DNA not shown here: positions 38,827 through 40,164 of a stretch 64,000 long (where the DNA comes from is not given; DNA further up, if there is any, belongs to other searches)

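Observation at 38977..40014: Sulfur oxygenase reductase homologue carrying a twin-arginine (Tat) signal peptide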

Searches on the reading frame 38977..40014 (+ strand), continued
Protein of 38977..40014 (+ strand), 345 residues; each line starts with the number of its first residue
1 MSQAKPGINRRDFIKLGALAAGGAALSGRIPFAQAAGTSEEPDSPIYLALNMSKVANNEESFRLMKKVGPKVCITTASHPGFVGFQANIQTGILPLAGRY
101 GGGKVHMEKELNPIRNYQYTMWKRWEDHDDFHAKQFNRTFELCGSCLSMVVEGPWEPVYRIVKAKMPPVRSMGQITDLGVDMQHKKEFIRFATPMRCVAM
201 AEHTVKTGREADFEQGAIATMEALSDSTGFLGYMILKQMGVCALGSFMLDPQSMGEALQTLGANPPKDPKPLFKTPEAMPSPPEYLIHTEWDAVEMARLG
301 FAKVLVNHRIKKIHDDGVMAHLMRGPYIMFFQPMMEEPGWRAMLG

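Call 17: find_related_loci(query=window:38977-40011:+, collection=genome_contigs, flank=6000)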
Query window:38977-40011:+ (345 aa) in genome_contigs; peptide patterns used: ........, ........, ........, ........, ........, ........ (x = any residue, [..] = any of these).
87 stretches matched a pattern; 61 encode a relative of the query (tblastn E <= 1e-3); 59 distinct loci.
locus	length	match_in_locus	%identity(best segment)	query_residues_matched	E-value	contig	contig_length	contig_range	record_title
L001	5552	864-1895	86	1-344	0e+0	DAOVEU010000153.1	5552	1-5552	MAG TPA_asm: Desulfobacterales bacterium isolate CSMAG_1091 CSMAG_1091_k141_3610149_length_5552_cov_12.7577, whole genom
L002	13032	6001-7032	85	1-344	0e+0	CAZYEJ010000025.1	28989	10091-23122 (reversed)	MAG TPA_asm: uncultured Thermodesulfobacteriaceae bacterium isolate SRP191223_co2_305 genome assembly, contig: NODE_607_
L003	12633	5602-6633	83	1-344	0e+0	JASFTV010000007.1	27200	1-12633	MAG: Desulfobacteraceae bacterium isolate D1103U20metaG_sub_Bin_336 D1103U20metaG_FD_scaffold_299_c1, whole genome shotg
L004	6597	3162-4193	86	1-344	0e+0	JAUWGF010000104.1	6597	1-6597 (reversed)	MAG: Deltaproteobacteria bacterium isolate CSMAG_2235 CSMAG_2235_k141_1064642_length_6597_cov_21.0787, whole genome shot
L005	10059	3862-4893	82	1-344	0e+0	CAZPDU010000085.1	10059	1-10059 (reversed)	MAG TPA_asm: uncultured Thermodesulfobacteriaceae bacterium isolate SRP067234_co1_228 genome assembly, contig: k99_10658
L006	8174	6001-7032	84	1-344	0e+0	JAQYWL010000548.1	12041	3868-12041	MAG: Desulfobacteria bacterium isolate Co_bin7 Co_bin7_c_000005503277, whole genome shotgun sequence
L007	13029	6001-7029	81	1-344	0e+0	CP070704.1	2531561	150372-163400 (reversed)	MAG: Deltaproteobacteria bacterium isolate bin55 chromosome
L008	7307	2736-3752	81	7-344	0e+0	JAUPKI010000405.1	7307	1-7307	MAG: Thermodesulfobacteriota bacterium isolate erpe_2018_pw_0hr_WHONDRS-PP48-000085_B_bin.1 scaffold_1892656, whole geno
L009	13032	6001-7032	81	1-344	0e+0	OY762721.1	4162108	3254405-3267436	MAG: Desulfatiglandales bacterium isolate 7b555824-8626-4373-9f6d-e46e1e23d1ce genome assembly, chromosome: 1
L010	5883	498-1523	81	1-342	0e+0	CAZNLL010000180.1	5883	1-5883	MAG TPA_asm: uncultured Desulfobacteraceae bacterium isolate binchicken_co334_233 genome assembly, contig: NODE_27091_le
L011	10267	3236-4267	80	1-344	0e+0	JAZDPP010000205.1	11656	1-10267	MAG: Pseudomonadota bacterium isolate MEGAHIT-group-0.852 k141_13610594, whole genome shotgun sequence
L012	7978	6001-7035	79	1-344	0e+0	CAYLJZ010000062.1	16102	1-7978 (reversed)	MAG TPA_asm: uncultured Desulfobacteraceae bacterium isolate binchicken_co220_134 genome assembly, contig: NODE_2289_len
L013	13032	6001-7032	78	1-344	0e+0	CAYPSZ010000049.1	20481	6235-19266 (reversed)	MAG TPA_asm: uncultured Desulfobacterales bacterium isolate SRP067234_co1_129 genome assembly, contig: k99_792618, whole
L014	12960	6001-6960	81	25-344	0e+0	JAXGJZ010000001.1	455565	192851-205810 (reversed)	MAG: Desulfobacterales bacterium isolate AnMBR.bin174 bin174_1, whole genome shotgun sequence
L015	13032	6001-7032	76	1-344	0e+0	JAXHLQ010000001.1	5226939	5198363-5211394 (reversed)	MAG: Deltaproteobacteria bacterium isolate Salar_de_Ascotan_soil_MAG_ASO27 contig_800_polypolish, whole genome shotgun s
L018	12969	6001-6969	78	18-344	4e-178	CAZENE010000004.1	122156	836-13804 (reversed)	MAG TPA_asm: uncultured Syntrophorhabdus sp. isolate SRP192927_co10_462 genome assembly, contig: NODE_33_length_122156_c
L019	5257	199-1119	81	38-344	2e-180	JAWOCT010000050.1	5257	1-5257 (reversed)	MAG: Cyclonatronaceae bacterium isolate BLK5-1.bin.7 k191_2111417, whole genome shotgun sequence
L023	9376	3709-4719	75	8-344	4e-175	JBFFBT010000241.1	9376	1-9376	MAG: Myxococcota bacterium isolate Mix_mud12.2021.10.11 k141_1026744_length_9376_cov_7.0000, whole genome shotgun sequen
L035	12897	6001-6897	78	46-344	1e-169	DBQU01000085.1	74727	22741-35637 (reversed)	MAG TPA_asm: Deltaproteobacteria bacterium UBA1386 UBA1386_contig_7555, whole genome shotgun sequence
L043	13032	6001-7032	86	1-344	0e+0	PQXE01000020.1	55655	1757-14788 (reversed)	MAG: Deltaproteobacteria bacterium isolate E20SeepSRB2 NODE_20_length_55655_cov_22.7095, whole genome shotgun sequence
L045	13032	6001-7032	83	1-344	0e+0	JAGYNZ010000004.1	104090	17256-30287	MAG: Deltaproteobacteria bacterium isolate M55B156 4, whole genome shotgun sequence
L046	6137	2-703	82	111-344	4e-134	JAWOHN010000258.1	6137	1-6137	MAG: Anaerolineales bacterium isolate CWP4-3.bin.157 k191_1703433, whole genome shotgun sequence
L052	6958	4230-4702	86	1-344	1e-58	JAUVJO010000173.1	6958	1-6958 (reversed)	MAG: Deltaproteobacteria bacterium isolate CSMAG_456 CSMAG_456_k127_1168602_length_6958_cov_101.9881, whole genome shotg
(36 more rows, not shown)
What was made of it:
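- They include a SEEP-SRB2 MAG named E20SeepSRB2 (L043, call 17). The clade is confined to anaerobe-lineage MAGs: Desulfobacterota, Syntrophorhabdus, Smithella, Anaerolineales and Sumerlaeota (call 17).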

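Call 22: search_protein_families(library=pfam, proteins=[L019:1122-2570:+, L046:2144-2944:+, L018:9098-10948:+, L004:756-1637:+, L043:2892-4112:+, L045:2734-3588:+, L002:1862-3331:+, L045:7205-9292:+, L035:6993-8435:+, L052:5664-6233:+], max_evalue=0.001)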
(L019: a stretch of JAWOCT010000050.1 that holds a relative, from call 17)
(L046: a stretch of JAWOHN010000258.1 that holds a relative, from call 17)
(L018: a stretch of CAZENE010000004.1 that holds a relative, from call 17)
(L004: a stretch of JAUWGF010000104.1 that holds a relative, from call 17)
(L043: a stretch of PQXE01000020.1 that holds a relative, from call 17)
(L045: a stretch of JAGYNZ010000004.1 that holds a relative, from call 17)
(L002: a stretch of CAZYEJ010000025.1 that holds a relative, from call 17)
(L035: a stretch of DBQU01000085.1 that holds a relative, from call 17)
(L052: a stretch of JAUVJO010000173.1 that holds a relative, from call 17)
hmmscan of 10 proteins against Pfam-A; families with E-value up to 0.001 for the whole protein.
L019:1122-2570:+ (483 aa): 2 families
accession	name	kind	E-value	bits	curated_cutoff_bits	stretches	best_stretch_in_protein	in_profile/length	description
PF02872.23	5_nucleotid_C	-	1.8e-20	74.1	23.6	1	305-436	14-141/158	5'-nucleotidase, C-terminal domain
PF00149.33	Metallophos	-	1.8e-05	25.7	21.5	1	9-224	2-190/191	Calcineurin-like phosphoesterase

L046:2144-2944:+ (267 aa): 1 family
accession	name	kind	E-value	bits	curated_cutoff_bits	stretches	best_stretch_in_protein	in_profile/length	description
PF01925.25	TauE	-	2e-25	90.3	32.6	1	22-262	2-236/237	Sulfite exporter TauE/SafE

L018:9098-10948:+ (617 aa): 2 families
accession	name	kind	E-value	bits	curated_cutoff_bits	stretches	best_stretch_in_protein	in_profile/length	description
PF03600.22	CitMHS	-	4e-79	266.6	31.9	2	29-561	1-335/336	Citrate transporter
PF02080.26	TrkA_C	-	5.2e-20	71.5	27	2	244-308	3-66/71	TrkA-C domain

L004:756-1637:+ (294 aa): 3 families
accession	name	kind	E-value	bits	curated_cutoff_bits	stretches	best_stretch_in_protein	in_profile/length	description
PF00005.33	ABC_tran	-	3.7e-23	83.1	25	1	60-199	1-135/137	ABC transporter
PF13304.12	AAA_21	-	2.6e-07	31.4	27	0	74-90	3-19/304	AAA domain, putative AbiEii toxin, Type IV TA system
PF02463.25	SMC_N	-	8.6e-05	22.5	40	0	61-218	16-186/220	RecF/RecN/SMC N terminal domain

L043:2892-4112:+ (407 aa): 1 family
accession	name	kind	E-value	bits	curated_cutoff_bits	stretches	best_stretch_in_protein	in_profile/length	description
PF01458.23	SUFBD_core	-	2.6e-39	135.5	27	1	150-378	4-232/232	SUF system FeS cluster assembly, SufBD core domain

L045:2734-3588:+ (285 aa): 2 families
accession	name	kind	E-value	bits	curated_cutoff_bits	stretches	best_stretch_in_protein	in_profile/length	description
PF00210.30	Ferritin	-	1.4e-11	44.9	24.5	2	7-98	1-99/142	Ferritin-like domain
PF02915.23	Rubrerythrin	-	0.00084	20.2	22.8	0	43-130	37-135/137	Rubrerythrin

L002:1862-3331:+ (490 aa): 0 families

L045:7205-9292:+ (696 aa): 6 families
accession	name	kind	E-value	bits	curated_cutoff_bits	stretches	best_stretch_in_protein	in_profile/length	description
PF03190.21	Thioredox_DsbH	-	7.2e-79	263.9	27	1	14-174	2-162/163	Protein of unknown function, DUF255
PF13899.12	Thioredoxin_7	-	2.4e-11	44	27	1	33-98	1-66/83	Thioredoxin-like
PF06662.19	C5-epim_C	-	3.1e-07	30.5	23.3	0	430-467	32-69/188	D-glucuronyl C5-epimerase C-terminus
PF07470.19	Glyco_hydro_88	-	3.1e-05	23.6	26.6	0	225-326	38-121/352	Glycosyl Hydrolase Family 88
PF03663.20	Glyco_hydro_76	-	5.4e-05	23.3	25.9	0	428-533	36-140/366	Glycosyl hydrolase family 76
PF00759.25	Glyco_hydro_9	-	0.00013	21.8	27.7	1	425-515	149-242/444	Glycosyl hydrolase family 9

L035:6993-8435:+ (481 aa): 5 families
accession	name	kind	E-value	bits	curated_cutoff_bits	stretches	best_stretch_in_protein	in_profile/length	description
PF07992.20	Pyr_redox_2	-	2.5e-54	185.1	26.1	1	28-345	1-291/291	Pyridine nucleotide-disulphide oxidoreductase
PF02852.28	Pyr_redox_dim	-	6.7e-23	81.4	25.3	1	365-474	1-108/110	Pyridine nucleotide-disulphide oxidoreductase, dimerisation domain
PF00070.33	Pyr_redox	-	7.6e-14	52.4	22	1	194-266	2-77/82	Pyridine nucleotide-disulphide oxidoreductase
PF13738.12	Pyr_redox_3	-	1.5e-10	41.3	30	1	142-329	113-305/305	Pyridine nucleotide-disulphide oxidoreductase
PF13434.12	Lys_Orn_oxgnase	-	0.00046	19.9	21.3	0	148-216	141-213/339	L-lysine 6-monooxygenase/L-ornithine 5-monooxygenase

L052:5664-6233:+ (190 aa): 1 family
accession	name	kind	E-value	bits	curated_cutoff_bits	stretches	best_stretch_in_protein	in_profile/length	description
PF13301.11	DUF4079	-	3.9e-07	30.8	31.4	1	52-184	3-138/141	Protein of unknown function (DUF4079)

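Call 25: find_encoding_contigs(protein=window:38977-40014:+, flank=10000, max_places=6)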
Protein window:38977-40014:+ (345 aa): no gene with exactly this product is on record in the collection.

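Call 36: search_protein_representatives(protein=window:38977-40011:+)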
Query: 345 residues. Proteins with E-value up to 0.001 (for the whole library): 95; up to 1e-10: 58; up to 1e-30: 25. The best 95 are listed.
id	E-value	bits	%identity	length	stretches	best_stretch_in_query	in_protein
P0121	1.6e-112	392.5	55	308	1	45-344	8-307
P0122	1.4e-94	333.5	59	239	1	108-343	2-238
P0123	3.8e-78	279.4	51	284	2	46-167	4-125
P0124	7.2e-76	271.9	45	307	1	47-344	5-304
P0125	5.4e-67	242.8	82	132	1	15-145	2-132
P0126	4.0e-64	233.3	87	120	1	40-154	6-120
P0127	9.0e-63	228.9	79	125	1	221-344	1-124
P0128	1.6e-59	218.2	41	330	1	47-337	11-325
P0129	1.4e-49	185.5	46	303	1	47-256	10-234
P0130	1.2e-48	182.4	80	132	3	43-101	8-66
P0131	1.5e-48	182.1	57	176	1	44-187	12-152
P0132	2.1e-48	181.6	51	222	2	47-175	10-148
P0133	5.2e-46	173.8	58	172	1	44-163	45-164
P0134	1.7e-44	168.8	85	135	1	227-315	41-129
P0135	1.3e-43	165.9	84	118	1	221-312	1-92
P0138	6.1e-40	153.8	33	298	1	48-344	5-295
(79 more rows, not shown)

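Call 38: predict_structure(alignment_id=A1)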
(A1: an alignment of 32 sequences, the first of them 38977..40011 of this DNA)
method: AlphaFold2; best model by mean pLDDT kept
length: 345 residues; sequences in the alignment: 32
mean_pLDDT: 43.7   pTM: 0.34
mean pLDDT of the five models: 43.7, 38.5, 35.0, 34.2, 34.1
residues with pLDDT >= 90: 0; 70-90: 3; 50-70: 119; < 50: 223
segments of 3 or more residues with pLDDT < 50: 1-11, 13-15, 21-41, 68-77, 90-106, 110-112, 138-142, 152-154, 162-167, 169-173, 190-207, 220-249, 258-266, 273-345
pLDDT, mean of each block of 10 residues (from residue 1): 37 50 42 38 57 59 54 48 55 36 43 55 63 55 51 51 46 56 61 27 42 51 40 30 41 51 47 47 29 31 25 24 23 27 34
secondary structure, 60 per line:
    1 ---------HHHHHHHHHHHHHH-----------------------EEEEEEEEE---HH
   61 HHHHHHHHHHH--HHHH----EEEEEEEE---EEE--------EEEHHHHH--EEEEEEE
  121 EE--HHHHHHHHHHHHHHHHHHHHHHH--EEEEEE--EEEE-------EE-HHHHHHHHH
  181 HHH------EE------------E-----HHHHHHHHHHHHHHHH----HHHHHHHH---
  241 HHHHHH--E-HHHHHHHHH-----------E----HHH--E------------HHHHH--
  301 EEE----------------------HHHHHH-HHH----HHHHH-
elements in order: H10-23 E47-55 H59-71 H74-77 E82-89 E93-95 E104-106 H107-111 E114-122 H125-147 E150-155 E158-161 H172-183 H210-225 H230-237 H241-246 H251-259 H294-298 E301-303 H326-331 H340-344
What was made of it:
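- Tried and rejected: With a shallow 32-sequence alignment it gave an unusable model (pLDDT 43.7, call 38).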

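Call 41: search_protein_families(library=ncbifam, proteins=[L019:1122-2570:+, L019:3377-4891:+, L043:4224-5690:+, L045:9362-9838:+, L043:8189-8437:+, L043:8437-8769:+, L043:1265-2116:+], max_evalue=0.001)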
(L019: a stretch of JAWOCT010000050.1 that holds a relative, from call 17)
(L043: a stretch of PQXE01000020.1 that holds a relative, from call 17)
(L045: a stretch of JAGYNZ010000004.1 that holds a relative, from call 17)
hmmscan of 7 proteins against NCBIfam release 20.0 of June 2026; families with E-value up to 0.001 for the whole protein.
L019:1122-2570:+ (483 aa): 13 families
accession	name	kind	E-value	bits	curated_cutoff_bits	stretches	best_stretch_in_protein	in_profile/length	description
TIGR04486.1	thiosulf_SoxB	equivalog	4.8e-106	355.2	550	1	33-439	109-518/556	thiosulfohydrolase SoxB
NF006934.0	PRK09419.1-1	subfamily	5.2e-39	133.6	1646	2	163-436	776-1052/1174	multifunctional 2',3'-cyclic-nucleotide 2'-phosphodiesterase/3'-nucleotidase/5'-nucleotidase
NF007109.1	PRK09558.1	equivalog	2.5e-31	109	600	2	6-216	34-236/550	bifunctional UDP-sugar hydrolase/5'-nucleotidase UshA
NF006937.0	PRK09419.1-4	equivalog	3.5e-31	107.5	2554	2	131-422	786-1083/1411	multifunctional 2',3'-cyclic-nucleotide 2'-phosphodiesterase/3'-nucleotidase/5'-nucleotidase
NF041198.1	UshA_like_PCGU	equivalog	6.7e-28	97.5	275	1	39-255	47-268/519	UshA-like (seleno)protein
NF006935.0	PRK09419.1-2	equivalog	5.5e-26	90.5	2801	2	129-420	805-1102/1445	multifunctional 2',3'-cyclic-nucleotide 2'-phosphodiesterase/3'-nucleotidase/5'-nucleotidase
TIGR01530.1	nadN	equivalog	1.8e-25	89.5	436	1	8-225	1-218/550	NAD nucleotidase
NF006936.0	PRK09419.1-3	equivalog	1.3e-17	62.8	2542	1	7-381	703-1100/1212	multifunctional 2',3'-cyclic-nucleotide 2'-phosphodiesterase/3'-nucleotidase/5'-nucleotidase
NF040549.1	Nt5e_LPXTG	exception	7.7e-14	50.9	1050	1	5-386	96-495/731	cell surface ecto-5'-nucleotidase Nt5e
NF006938.0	PRK09420.1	equivalog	9.1e-10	37.5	486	1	34-140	46-160/648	bifunctional 2',3'-cyclic-nucleotide 2'-phosphodiesterase/3'-nucleotidase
TIGR01390.1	CycNucDiestase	equivalog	8.8e-09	34.4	883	1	40-140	30-138/626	2',3'-cyclic-nucleotide 2'-phosphodiesterase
NF008871.0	PRK11907.1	equivalog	3.7e-08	32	1266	1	40-138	143-250/814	bifunctional 2',3'-cyclic-nucleotide 2'-phosphodiesterase/3'-nucleotidase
NF049981.1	UshA_like_Sel_2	equivalog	1.2e-05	24.9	140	0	185-253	153-223/262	UshA-like (seleno)protein family 2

L019:3377-4891:+ (505 aa): 14 families
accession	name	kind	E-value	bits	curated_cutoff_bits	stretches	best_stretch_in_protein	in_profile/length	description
TIGR04486.1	thiosulf_SoxB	equivalog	1.8e-67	227.9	550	1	48-458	111-524/556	thiosulfohydrolase SoxB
NF006934.0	PRK09419.1-1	subfamily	1.7e-51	175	1646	1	51-479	649-1081/1174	multifunctional 2',3'-cyclic-nucleotide 2'-phosphodiesterase/3'-nucleotidase/5'-nucleotidase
NF007109.1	PRK09558.1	equivalog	5.9e-37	127.6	600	2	54-241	58-260/550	bifunctional UDP-sugar hydrolase/5'-nucleotidase UshA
TIGR01530.1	nadN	equivalog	1.7e-28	99.5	436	2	10-250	2-229/550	NAD nucleotidase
NF041198.1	UshA_like_PCGU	equivalog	1.2e-25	90.1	275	1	52-274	47-274/519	UshA-like (seleno)protein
NF006935.0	PRK09419.1-2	equivalog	8.2e-25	86.6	2801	2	151-475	811-1149/1445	multifunctional 2',3'-cyclic-nucleotide 2'-phosphodiesterase/3'-nucleotidase/5'-nucleotidase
NF040549.1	Nt5e_LPXTG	exception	2.4e-24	85.6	1050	1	4-214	94-285/731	cell surface ecto-5'-nucleotidase Nt5e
NF006937.0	PRK09419.1-4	equivalog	3.5e-23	81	2554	2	151-469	790-1125/1411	multifunctional 2',3'-cyclic-nucleotide 2'-phosphodiesterase/3'-nucleotidase/5'-nucleotidase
NF006936.0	PRK09419.1-3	equivalog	1.4e-19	69.3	2542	1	51-454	731-1148/1212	multifunctional 2',3'-cyclic-nucleotide 2'-phosphodiesterase/3'-nucleotidase/5'-nucleotidase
NF006938.0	PRK09420.1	equivalog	1.9e-13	49.7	486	1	58-248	57-271/648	bifunctional 2',3'-cyclic-nucleotide 2'-phosphodiesterase/3'-nucleotidase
TIGR01390.1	CycNucDiestase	equivalog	2.7e-13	49.3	883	1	57-249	34-250/626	2',3'-cyclic-nucleotide 2'-phosphodiesterase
NF008871.0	PRK11907.1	equivalog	8.5e-11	40.7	1266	1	61-219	149-325/814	bifunctional 2',3'-cyclic-nucleotide 2'-phosphodiesterase/3'-nucleotidase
NF049981.1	UshA_like_Sel_2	equivalog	2.4e-05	23.9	140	1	50-234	23-189/262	UshA-like (seleno)protein family 2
NF047875.1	5nuc_LPXTG_Strp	exception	5.4e-05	21.8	1050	0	60-268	73-321/684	surface-anchored 5'-nucleotidase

L043:4224-5690:+ (489 aa): 4 families
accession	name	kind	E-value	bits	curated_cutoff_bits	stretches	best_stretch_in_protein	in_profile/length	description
TIGR03791.1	TTQ_mauG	equivalog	2.1e-09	37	443.85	1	382-467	157-245/291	tryptophan tryptophylquinone biosynthesis enzyme MauG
TIGR04039.1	MXAN_0977_Heme2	hypoth_equivalog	2.2e-08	33.6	362.85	0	432-467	241-276/336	MbnH family di-heme enzyme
TIGR03981.2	SAM_quin_mod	hypoth_equivalog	7.4e-08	31.7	340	1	381-466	264-358/411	His-Xaa-Ser system-associated MauG-like protein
NF052341.1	hydrazine_gamma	equivalog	0.0007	18.6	625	0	438-489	283-339/339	hydrazine synthase subunit gamma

L045:9362-9838:+ (159 aa): 0 families

L043:8189-8437:+ (83 aa): 13 families
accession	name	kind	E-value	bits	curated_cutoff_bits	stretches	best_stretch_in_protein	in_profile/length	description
TIGR02196.1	GlrX_YruB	hypoth_equivalog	1.2e-13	51.4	88.55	1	5-81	2-73/74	glutaredoxin-like protein, YruB-family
TIGR02181.1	GRX_bact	equivalog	3.9e-09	36.6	90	1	5-73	1-65/80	glutaredoxin 3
NF041212.1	Uxx_star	subfamily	2.9e-08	33.8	66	1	5-73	1-65/70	Uxx-star family glutaredoxin-like (seleno)protein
TIGR02180.1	GRX_euk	equivalog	6.9e-07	29.4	87.25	1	5-73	1-69/84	glutaredoxin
NF009885.0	PRK13344.1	equivalog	1.1e-06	28.6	152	0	5-34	2-31/132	transcriptional regulator Spx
NF041211.1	gluta_UXX_star_2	equivalog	1.9e-06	27.8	100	1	7-73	3-65/71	UXX-star (seleno)protein family 2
NF007923.0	PRK10638.1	equivalog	4.2e-06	26.7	129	1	5-71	4-65/83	glutaredoxin 3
TIGR02194.1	GlrX_NrdH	subfamily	8.2e-06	25.9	85.75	1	5-79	1-70/72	glutaredoxin-like protein NrdH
NF041114.2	gluta_UXX_star_1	equivalog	0.00018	21.7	72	1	5-73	1-65/70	UXX-star selenoprotein family 1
NF007657.0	PRK10329.1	equivalog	0.00021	21.3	131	1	5-77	3-69/81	glutaredoxin-like protein NrdH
TIGR01262.1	maiA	equivalog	0.00069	19.3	171.05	1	11-69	8-63/211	maleylacetoacetate isomerase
NF045501.1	HUGP_GUXX-star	exception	0.00076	19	325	1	3-72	165-230/236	HUGP/GUXX-star fusion selenoprotein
TIGR01617.1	arsC_related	subfamily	0.00077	19.7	75.05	0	5-36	1-32/117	Spx/MgsR family RNA polymerase-binding regulatory protein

L043:8437-8769:+ (111 aa): 1 family
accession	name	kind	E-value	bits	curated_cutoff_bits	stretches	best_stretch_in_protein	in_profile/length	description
NF041072.1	FtrB_double_U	equivalog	6.1e-10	39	160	1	16-90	21-95/121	FtrB family double-selenoprotein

L043:1265-2116:+ (284 aa): 1 family
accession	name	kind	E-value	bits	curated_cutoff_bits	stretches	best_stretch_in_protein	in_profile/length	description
NF058679.1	EncB_fam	subfamily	3.6e-06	27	90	0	83-160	24-100/117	encapsulin nanocompartment ferritin-likeEncB family encapsulin nanocompartment ferritin-like cargo protein cargo protein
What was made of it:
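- The leaderless sister clusters add SoxB-like hydrolases and a TauE/SafE sulfite exporter (calls 22, 41), which points to inorganic sulfite and thiosulfate chemistry.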

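Call 52: find_encoding_contigs(protein=P0001, flank=8000, max_places=3)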
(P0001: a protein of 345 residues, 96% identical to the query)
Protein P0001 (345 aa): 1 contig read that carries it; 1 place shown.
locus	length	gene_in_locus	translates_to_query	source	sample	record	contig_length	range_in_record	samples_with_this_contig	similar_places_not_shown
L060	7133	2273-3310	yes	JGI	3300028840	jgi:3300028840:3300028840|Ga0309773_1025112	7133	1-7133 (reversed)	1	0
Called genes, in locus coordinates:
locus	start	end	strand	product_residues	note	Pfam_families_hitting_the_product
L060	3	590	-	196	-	?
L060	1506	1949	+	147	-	PF00011:HSP20, PF17886:ArsA_HSP20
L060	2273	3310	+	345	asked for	PF07682:SOR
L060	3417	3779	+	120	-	PF04143:Sulf_transp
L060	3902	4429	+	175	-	PF20398:DUF6691 (weak), PF04143:Sulf_transp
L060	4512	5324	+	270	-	PF01435:Peptidase_M48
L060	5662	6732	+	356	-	PF01740:STAS, PF13466:STAS_2, PF02405:MlaE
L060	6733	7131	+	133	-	?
